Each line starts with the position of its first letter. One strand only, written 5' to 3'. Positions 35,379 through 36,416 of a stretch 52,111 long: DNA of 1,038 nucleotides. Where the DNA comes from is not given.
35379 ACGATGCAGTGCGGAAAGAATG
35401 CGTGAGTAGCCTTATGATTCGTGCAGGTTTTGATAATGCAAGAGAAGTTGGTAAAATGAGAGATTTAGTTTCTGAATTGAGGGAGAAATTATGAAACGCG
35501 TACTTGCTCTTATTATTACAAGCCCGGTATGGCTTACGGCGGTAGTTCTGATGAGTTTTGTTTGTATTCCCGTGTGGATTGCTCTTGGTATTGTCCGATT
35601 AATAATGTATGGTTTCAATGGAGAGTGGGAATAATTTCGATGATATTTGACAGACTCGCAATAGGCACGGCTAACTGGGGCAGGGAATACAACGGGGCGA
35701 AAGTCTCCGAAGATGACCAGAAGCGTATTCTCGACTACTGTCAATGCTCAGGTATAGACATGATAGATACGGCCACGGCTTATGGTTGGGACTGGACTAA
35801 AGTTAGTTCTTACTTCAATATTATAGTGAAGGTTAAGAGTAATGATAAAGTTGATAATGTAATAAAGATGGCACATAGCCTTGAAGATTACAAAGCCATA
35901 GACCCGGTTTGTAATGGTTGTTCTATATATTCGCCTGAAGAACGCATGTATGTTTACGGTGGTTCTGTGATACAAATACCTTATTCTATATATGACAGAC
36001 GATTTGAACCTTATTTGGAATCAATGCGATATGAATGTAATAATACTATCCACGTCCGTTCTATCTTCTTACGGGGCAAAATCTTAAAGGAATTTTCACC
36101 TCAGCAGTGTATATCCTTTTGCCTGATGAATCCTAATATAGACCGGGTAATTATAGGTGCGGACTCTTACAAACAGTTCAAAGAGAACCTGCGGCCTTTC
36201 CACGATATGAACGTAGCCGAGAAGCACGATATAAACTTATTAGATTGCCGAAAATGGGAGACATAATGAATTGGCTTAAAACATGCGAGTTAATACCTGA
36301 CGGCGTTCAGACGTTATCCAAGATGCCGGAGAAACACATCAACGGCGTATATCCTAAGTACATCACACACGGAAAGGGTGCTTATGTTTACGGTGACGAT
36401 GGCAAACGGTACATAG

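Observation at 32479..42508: Phage-borne, apparently complete CMP-nonulosonic acid (pseudaminic/legionaminic-like) biosynthesis island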

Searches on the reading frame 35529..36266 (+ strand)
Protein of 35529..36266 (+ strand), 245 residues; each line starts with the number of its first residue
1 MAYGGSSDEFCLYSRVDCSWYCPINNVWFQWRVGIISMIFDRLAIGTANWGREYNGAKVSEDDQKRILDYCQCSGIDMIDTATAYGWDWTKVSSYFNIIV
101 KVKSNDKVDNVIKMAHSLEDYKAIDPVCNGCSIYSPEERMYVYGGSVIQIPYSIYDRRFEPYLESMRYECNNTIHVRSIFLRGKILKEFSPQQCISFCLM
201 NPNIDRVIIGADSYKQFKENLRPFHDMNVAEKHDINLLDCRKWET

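Call 4: search_protein_families(library=pfam, proteins=[window:35529-36266:+], max_evalue=0.01)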
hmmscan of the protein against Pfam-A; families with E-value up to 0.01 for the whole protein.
window:35529-36266:+ (245 aa): 1 family
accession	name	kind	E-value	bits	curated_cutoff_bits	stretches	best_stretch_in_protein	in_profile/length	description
PF00248.27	Aldo_ket_red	-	4.8e-07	29.6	24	1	42-86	1-43/291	Aldo/keto reductase family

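Call 5: search_protein_families(library=ncbifam, proteins=[window:35529-36266:+], max_evalue=0.01)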
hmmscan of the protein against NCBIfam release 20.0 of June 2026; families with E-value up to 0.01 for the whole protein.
window:35529-36266:+ (245 aa): 1 family
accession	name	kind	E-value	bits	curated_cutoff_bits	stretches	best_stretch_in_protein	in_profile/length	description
NF007912.0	PRK10625.1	equivalog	0.0039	16.6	415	0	42-85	15-53/346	NADP(H)-dependent aldo-keto reductase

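Call 37: search_solved_structures(query=A1, max_evalue=1)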
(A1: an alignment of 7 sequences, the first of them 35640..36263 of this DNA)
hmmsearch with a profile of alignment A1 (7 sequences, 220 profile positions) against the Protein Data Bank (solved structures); distinct sequences matched with E-value up to 1: 40.
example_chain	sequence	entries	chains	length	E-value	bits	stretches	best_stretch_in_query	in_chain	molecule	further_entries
1ynp_A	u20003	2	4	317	4.5e-08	36.3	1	26-201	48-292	oxidoreductase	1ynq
1lqa_A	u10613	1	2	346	1.6e-06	31.2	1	119-200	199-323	Tas protein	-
7wf3_C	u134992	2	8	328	1.4e-05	28.1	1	164-202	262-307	Voltage-gated potassium channel subunit beta-2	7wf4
3eb4_A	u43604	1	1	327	1.7e-05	27.8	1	164-202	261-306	Voltage-gated potassium channel subunit beta-2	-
1zsx_A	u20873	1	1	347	1.7e-05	27.8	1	164-202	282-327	Voltage-gated potassium channel beta-2 subunit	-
3eb3_A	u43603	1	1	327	2e-05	27.6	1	164-202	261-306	Voltage-gated potassium channel subunit beta-2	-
7ej1_A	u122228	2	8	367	2.1e-05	27.6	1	164-202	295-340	Voltage-gated potassium channel subunit beta-2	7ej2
6ci1_A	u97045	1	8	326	2.1e-05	27.5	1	164-202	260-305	Voltage-gated potassium channel subunit beta-2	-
1qrq_A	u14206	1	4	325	2.1e-05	27.5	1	164-202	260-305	PROTEIN (KV BETA2 PROTEIN)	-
3eau_A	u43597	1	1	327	2.1e-05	27.5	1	164-202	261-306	Voltage-gated potassium channel subunit beta-2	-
1exb_A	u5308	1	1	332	2.2e-05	27.5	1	164-202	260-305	KV BETA2 PROTEIN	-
6ebk_A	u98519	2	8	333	2.2e-05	27.5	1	164-202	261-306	Voltage-gated potassium channel subunit beta-2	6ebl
2a79_A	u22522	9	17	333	2.2e-05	27.5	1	164-202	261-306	Voltage-gated potassium channel beta-2 subunit | Voltage-gated potassium channel subunit beta-2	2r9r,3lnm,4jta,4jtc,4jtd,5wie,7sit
8hw0_A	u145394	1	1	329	2.2e-05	27.4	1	168-204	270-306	NADPH-dependent aldo/keto reductase AKR6D1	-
3lut_A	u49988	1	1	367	3.1e-05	27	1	164-202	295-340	Voltage-gated potassium channel subunit beta-2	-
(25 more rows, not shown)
